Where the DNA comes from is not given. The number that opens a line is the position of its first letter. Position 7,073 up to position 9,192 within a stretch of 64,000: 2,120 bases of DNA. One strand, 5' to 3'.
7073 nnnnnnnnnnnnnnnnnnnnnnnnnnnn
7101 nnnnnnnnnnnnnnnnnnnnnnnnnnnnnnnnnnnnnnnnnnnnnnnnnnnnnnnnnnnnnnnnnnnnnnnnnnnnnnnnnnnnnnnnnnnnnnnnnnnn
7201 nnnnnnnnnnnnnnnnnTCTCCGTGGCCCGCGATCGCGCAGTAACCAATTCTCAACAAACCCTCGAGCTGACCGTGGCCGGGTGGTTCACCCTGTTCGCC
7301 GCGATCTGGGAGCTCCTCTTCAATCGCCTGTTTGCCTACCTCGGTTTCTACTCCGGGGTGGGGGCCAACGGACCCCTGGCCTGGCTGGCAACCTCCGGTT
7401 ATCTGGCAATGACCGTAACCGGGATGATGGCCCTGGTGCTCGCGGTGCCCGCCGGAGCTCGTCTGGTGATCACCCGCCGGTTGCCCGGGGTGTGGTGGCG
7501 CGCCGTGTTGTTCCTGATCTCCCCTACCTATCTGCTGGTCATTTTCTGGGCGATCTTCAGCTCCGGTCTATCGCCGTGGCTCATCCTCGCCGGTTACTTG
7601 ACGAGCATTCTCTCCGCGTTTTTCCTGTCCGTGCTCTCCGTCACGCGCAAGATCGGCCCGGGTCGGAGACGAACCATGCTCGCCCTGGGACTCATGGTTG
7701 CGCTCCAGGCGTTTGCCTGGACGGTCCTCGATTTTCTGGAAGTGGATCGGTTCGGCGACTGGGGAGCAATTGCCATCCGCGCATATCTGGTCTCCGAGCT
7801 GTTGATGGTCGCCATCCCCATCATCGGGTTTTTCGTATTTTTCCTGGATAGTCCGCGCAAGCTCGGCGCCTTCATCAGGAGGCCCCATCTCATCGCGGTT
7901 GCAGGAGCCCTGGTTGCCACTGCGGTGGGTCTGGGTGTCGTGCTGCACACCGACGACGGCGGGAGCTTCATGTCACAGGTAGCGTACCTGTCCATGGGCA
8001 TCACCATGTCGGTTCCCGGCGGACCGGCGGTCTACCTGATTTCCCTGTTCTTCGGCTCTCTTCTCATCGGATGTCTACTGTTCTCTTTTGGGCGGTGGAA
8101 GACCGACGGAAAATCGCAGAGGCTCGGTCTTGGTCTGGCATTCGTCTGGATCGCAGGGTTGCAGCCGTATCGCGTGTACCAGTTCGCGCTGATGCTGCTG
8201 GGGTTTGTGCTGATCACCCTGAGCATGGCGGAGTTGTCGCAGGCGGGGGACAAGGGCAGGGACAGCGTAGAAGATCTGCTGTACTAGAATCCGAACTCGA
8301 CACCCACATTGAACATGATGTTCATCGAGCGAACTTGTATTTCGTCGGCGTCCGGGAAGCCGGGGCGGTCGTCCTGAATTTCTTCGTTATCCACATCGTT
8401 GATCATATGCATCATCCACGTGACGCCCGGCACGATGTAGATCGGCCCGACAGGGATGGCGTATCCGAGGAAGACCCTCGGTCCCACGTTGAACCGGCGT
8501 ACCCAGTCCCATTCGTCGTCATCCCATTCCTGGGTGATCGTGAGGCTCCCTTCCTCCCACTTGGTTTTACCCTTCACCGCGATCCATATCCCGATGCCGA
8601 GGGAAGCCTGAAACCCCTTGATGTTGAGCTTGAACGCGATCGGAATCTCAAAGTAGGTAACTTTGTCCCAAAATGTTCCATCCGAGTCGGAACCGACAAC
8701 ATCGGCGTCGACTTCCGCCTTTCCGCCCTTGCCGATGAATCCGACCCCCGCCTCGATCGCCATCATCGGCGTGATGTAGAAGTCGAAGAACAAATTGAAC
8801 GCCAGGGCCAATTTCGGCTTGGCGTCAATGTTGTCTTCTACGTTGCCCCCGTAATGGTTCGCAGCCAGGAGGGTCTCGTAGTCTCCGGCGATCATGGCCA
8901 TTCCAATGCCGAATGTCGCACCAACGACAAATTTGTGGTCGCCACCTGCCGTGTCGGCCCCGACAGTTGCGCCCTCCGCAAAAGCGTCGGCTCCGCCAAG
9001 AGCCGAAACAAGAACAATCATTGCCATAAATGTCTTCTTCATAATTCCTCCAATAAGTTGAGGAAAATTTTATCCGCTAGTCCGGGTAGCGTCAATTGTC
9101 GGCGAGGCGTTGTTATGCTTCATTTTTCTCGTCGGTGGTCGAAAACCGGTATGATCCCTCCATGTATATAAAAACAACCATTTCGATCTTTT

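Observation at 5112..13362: Candidate uncharacterised trans-envelope module: two-TM coiled-coil protein, polytopic inner-membrane protein, outer-membrane barrel, lipoprotein, VWA/Cys-rich secreted protein and OmpA-domain lipoprotein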

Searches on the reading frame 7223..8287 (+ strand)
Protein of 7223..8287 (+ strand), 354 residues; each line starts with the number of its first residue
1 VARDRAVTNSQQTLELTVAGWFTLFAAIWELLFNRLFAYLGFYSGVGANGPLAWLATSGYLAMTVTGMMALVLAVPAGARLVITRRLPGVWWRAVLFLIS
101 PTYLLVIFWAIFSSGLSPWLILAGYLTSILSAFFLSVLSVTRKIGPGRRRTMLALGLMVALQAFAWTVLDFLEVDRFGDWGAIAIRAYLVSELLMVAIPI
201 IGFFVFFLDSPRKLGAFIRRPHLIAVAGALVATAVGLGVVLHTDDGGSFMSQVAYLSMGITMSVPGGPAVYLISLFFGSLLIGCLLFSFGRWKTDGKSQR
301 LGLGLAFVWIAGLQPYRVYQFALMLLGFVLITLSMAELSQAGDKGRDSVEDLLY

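Call 9: search_protein_families(library=pfam, proteins=[window:7223-8287:+], max_evalue=0.1)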
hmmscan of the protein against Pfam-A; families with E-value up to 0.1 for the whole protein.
window:7223-8287:+ (354 aa): 0 families

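Call 10: search_protein_families(library=ncbifam, proteins=[window:7223-8287:+], max_evalue=0.1)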
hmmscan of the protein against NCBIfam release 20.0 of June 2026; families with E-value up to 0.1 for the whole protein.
window:7223-8287:+ (354 aa): 0 families

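Call 21: find_homologous_proteins(query=window:7223-8287:+)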
Query window:7223-8287:+ (354 aa): 10 proteins with E <= 0.001 among 8000 candidates.
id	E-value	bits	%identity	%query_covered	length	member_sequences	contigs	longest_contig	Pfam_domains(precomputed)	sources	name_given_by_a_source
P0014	2.5e-206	703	92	100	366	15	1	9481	-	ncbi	-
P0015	4.7e-130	452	60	99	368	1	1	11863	-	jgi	-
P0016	1.8e-126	440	60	97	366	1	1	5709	-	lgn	-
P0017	2.0e-123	430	58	96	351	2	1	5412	-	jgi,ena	-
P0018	9.2e-101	356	49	96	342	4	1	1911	-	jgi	-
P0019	2.7e-94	334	49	96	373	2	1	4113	-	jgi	jgi:hypothetical protein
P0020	1.8e-87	312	48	91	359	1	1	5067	-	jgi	jgi:hypothetical protein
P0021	9.9e-85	303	47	97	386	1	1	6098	-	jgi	jgi:hypothetical protein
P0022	1.8e-83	299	48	96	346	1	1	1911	-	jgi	jgi:hypothetical protein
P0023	3.3e-81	291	49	90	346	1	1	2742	-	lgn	-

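Call 31: search_solved_structures(query=A3, max_evalue=1)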
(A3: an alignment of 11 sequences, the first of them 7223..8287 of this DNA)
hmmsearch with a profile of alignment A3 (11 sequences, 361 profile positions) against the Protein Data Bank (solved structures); distinct sequences matched with E-value up to 1: 0.

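Call 37: predict_structure(alignment_id=A3)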
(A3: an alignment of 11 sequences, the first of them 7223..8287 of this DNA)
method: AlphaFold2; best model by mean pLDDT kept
length: 354 residues; sequences in the alignment: 11
mean_pLDDT: 66.1   pTM: 0.72
mean pLDDT of the five models: 66.1, 52.4, 51.4, 47.1, 42.5
residues with pLDDT >= 90: 0; 70-90: 163; 50-70: 138; < 50: 53
segments of 3 or more residues with pLDDT < 50: 1-10, 241-266, 341-354
pLDDT, mean of each block of 10 residues (from residue 1): 38 72 82 65 55 74 81 80 69 63 58 61 77 79 73 77 72 63 67 69 72 62 61 57 44 41 48 72 72 72 83 68 83 75 42 36
secondary structure, 60 per line:
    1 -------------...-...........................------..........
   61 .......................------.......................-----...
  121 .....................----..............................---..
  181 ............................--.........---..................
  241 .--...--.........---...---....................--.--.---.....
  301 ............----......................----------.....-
elements in order: H18-44 H51-83 H90-112 H118-141 H146-175 H179-208 H211-219 H223-241 H249-257 H267-286 H296-312 H317-338 H349-353

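Call 42: search_protein_families(library=padloc, proteins=[window:7223-8287:+], max_evalue=0.1)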
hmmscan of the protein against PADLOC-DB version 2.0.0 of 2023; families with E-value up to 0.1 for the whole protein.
window:7223-8287:+ (354 aa): 0 families

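Call 48: search_protein_representatives(alignment_id=A3)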
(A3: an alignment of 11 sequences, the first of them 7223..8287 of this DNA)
Query: 11 sequences, 361 profile positions. Proteins with E-value up to 0.001 (for the whole library): 30; up to 1e-10: 26; up to 1e-30: 21. The best 30 are listed.
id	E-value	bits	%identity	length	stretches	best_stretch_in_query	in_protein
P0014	3.5e-171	585.4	-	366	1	2-351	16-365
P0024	5.2e-99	347.9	-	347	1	8-337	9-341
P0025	5.2e-79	282.1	-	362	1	12-336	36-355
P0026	5.9e-76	272.1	-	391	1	15-344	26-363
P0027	8.6e-74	265.0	-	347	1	12-337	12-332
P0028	5.6e-63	229.4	-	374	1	17-350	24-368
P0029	7.7e-59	215.8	-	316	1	24-337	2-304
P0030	9.2e-57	209.0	-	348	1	10-337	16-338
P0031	1.5e-56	208.3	-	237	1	120-338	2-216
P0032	1.8e-54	201.4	-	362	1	6-340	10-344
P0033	1.5e-52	195.1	-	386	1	21-349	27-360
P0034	1.1e-51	192.3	-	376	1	19-350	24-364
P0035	7.9e-51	189.4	-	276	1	67-338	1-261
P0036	2.1e-46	174.9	-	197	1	178-342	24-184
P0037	2.5e-42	161.5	-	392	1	20-345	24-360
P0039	1.5e-37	145.7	-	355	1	11-337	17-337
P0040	6.1e-37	143.7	-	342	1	19-334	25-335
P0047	3.6e-18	82.0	-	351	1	20-342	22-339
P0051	9.8e-08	47.7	-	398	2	21-312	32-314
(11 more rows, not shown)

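Call 49: search_protein_families(library=pfam, proteins=[P0051, P0047, P0040, P0039, P0037, P0034, P0033, P0032, P0030, P0028], max_evalue=0.1)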
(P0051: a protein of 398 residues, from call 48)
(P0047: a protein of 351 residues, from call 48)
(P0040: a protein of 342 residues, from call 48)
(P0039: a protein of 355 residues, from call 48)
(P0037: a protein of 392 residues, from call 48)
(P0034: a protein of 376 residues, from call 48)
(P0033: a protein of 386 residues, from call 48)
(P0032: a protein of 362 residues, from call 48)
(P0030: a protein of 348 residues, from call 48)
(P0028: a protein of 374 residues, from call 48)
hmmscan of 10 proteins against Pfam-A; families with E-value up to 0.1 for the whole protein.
P0051 (398 aa): 0 families

P0047 (351 aa): 0 families

P0040 (342 aa): 0 families

P0039 (355 aa): 0 families

P0037 (392 aa): 1 family
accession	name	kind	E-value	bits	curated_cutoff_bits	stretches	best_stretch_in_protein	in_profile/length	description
PF17968.6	Tlr3_TMD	-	0.043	14.5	25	1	287-306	13-32/33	Toll-like receptor 3 trans-membrane domain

P0034 (376 aa): 0 families

P0033 (386 aa): 0 families

P0032 (362 aa): 0 families

P0030 (348 aa): 0 families

P0028 (374 aa): 0 families

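Call 51: find_encoding_contigs(protein=P0015, flank=10000, max_places=2)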
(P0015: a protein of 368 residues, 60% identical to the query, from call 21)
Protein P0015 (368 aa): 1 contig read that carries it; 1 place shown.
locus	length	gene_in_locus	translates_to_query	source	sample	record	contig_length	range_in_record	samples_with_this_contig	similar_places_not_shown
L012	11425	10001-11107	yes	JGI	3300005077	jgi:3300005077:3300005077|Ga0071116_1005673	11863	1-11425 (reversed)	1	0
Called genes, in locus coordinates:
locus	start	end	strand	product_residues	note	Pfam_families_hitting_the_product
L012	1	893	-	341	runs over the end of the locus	PF00291:PALP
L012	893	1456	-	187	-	-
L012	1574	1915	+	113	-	-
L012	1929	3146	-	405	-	PF00672:HAMP, PF00512:HisKA, PF02518:HATPase_c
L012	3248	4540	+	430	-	PF00375:SDF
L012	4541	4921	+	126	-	PF01618:MotA_ExbB (weak)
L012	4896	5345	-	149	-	PF01850:PIN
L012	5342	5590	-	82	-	PF02604:PhdYeFM_antitox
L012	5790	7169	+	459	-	PF01336:tRNA_anti-codon, PF00152:tRNA-synt_2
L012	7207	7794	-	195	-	-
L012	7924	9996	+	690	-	-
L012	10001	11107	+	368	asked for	-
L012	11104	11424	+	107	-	?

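Call 52: find_encoding_contigs(protein=P0021, flank=10000, max_places=2)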
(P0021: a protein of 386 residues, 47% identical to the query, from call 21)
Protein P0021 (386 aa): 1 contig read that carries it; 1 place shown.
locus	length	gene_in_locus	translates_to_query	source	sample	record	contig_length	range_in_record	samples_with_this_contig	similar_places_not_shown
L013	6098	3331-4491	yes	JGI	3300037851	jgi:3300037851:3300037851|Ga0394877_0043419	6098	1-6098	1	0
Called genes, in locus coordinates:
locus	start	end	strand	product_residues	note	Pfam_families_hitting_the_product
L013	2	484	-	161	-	?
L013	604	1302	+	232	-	PF13462:Thioredoxin_4, PF01323:DSBA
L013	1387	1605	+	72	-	-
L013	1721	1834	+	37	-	-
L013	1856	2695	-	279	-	PF22622:MFE-2_hydrat-2_N, PF01575:MaoC_dehydratas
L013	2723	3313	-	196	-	-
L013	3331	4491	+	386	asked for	-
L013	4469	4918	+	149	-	PF00027:cNMP_binding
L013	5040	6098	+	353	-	?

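Call 53: find_encoding_contigs(protein=P0020, flank=10000, max_places=2)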
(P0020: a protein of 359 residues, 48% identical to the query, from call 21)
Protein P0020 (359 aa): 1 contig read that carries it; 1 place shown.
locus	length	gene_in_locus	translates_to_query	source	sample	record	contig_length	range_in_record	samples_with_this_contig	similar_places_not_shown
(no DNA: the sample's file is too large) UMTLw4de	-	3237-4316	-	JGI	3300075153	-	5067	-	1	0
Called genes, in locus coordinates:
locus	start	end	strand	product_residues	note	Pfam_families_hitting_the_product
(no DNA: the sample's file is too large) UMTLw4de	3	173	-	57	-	?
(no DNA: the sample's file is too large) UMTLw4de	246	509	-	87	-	-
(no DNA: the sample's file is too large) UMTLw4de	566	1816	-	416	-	PF13646:HEAT_2 (weak), PF02985:HEAT (faint), PF12717:Cnd1 (faint), PF13646:HEAT_2 (weak)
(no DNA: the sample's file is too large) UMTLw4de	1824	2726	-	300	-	PF00480:ROK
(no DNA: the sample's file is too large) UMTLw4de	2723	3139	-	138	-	-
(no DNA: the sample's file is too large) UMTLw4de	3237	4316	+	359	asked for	-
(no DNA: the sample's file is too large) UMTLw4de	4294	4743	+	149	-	PF00027:cNMP_binding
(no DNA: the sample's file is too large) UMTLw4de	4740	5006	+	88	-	PF01258:zf-dskA_traR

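Call 68: fold_search(model_id=the predicted structure, library=pdb)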
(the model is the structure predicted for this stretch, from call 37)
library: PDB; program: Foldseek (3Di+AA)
matches with E <= 10: 342; with E <= 0.001: 0
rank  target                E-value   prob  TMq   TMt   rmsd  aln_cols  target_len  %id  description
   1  7pru_A                2.8e-01  0.15  0.14  0.10  26.0       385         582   10  Structure of CtAtm1 in the inward-facing partially occluded with cargo bound (released 2022-08-10)
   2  8ipt_A                5.2e-01  0.13  0.16  0.11  20.4       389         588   12  Cryo-EM structure of heme transporter CydDC from Escherichia coli in the occluded ATP bound state (released 2023-06-14)
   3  7psm_A                6.1e-01  0.10  0.13  0.09  26.4       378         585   11  S. cerevisiae Atm1 in MSP1D1 nanodiscs with bound AMP-PNP and Mg2+ (released 2021-12-29)
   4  8vsi_A                7.2e-01  0.09  0.15  0.10  23.4       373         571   14  Mechanistic Insights Revealed by YbtPQ in the Occluded State (released 2024-04-10)
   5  8yfo_R                7.5e-01  0.60  0.31  0.35  12.2       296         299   14  A cryo-EM structure of Ac-LA-PTH-PTH1R-Gs complex (released 2025-09-03)
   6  4s0f_A                7.5e-01  0.11  0.16  0.11  24.9       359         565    9  Crystal structure of the peptidase-containing ABC transporter PCAT1 E648Q mutant complexed with ATPgS in an occluded c (released 2015-07-22)
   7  7vuy_R                7.9e-01  0.60  0.28  0.35  10.5       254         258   19  Cryo-EM structure of pseudoallergen receptor MRGPRX2 complex with PAMP-12. state1 (released 2021-12-01)
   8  8voz_A                8.5e-01  0.11  0.16  0.10  24.2       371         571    9  Cryo-EM structure of the ABC transporter PCAT1 cysteine-free core bound with MgADP and substrate (released 2024-10-30)
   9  9g37_A                8.5e-01  0.08  0.13  0.11  22.2       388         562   14  Cryo-EM structure of IrtAB 3xHtoA mutant in outward-occluded state in presence of mycobactin under turnover conditions (released 2024-12-18)
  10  6sqg_E                8.9e-01  0.44  0.25  0.35   9.4       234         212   13  Crystal structure of viral rhodopsin OLPVRII (released 2019-11-06)
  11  2htl_B                1.0e+00  0.08  0.14  0.13  21.7       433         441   12  Structure of the Escherichia coli ClC chloride channel Y445F mutant and Fab complex (released 2006-09-19)
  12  8ha0_R                1.1e+00  0.51  0.30  0.30  12.7       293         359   14  Molecular recognition of two endogenous hormones by the human parathyroid hormone receptor-1 (released 2022-12-21)
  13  7zdg_C                1.1e+00  0.14  0.19  0.13  26.6       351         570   14  IF(heme/confined) conformation of CydDC (Dataset-5) (released 2023-04-19)
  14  4pl0_B                1.2e+00  0.08  0.16  0.12  24.1       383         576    9  Crystal structure of the antibacterial peptide ABC transporter McjD in an outward occluded state (released 2014-06-18)
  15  8kgk_A                1.2e+00  0.16  0.19  0.25  18.9       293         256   15  Cryo-EM structure of the GPR61-Gs complex (released 2023-10-11)
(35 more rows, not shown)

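Call 85: find_related_loci(query=A6, collection=metagenome_contigs, flank=10000)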
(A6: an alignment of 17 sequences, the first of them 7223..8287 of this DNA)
Query A6 (354 aa) in metagenome_contigs; peptide patterns used: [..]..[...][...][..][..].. (x = any residue, [..] = any of these).
124 stretches matched a pattern; 8 encode a relative of the query (tblastn E <= 1e-3); 8 distinct loci.
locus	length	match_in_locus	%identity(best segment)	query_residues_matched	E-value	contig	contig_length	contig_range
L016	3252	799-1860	98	1-354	0e+0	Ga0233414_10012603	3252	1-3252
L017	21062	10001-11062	93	1-354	0e+0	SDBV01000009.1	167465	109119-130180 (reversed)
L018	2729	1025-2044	58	10-350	1e-129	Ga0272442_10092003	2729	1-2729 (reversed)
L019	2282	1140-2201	48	2-353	2e-101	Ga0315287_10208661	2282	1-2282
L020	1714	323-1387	48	5-353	7e-99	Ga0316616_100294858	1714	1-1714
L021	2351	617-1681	47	5-353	2e-95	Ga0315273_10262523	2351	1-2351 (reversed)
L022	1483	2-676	47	129-353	2e-58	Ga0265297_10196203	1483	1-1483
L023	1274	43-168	60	291-332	3e-12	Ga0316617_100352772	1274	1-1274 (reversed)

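Call 95: search_dna_similar(query=window:7223-8287:+, collection=plasmids, mode=protein, max_evalue=0.001, max_rows=5)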
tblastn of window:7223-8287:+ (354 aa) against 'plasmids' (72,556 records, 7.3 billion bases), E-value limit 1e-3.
No match.

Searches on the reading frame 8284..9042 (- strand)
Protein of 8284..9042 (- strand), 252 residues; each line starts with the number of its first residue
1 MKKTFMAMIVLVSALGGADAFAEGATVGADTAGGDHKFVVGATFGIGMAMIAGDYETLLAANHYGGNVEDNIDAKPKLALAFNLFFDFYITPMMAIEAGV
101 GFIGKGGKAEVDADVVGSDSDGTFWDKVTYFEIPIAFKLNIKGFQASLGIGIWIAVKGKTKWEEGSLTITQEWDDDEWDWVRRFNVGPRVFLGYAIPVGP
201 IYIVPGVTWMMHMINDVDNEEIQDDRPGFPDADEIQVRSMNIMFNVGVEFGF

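Call 9: search_protein_families(library=pfam, proteins=[window:8284-9042:-], max_evalue=0.1)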
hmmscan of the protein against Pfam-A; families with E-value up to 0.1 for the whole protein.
window:8284-9042:- (252 aa): 1 family
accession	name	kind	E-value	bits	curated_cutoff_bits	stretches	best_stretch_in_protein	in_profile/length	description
PF13568.12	OMP_b-brl_2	-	1e-07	32.6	27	1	36-187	7-147/175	Outer membrane protein beta-barrel domain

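Call 10: search_protein_families(library=ncbifam, proteins=[window:8284-9042:-], max_evalue=0.1)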
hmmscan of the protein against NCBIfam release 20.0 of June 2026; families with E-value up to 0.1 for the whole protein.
window:8284-9042:- (252 aa): 0 families
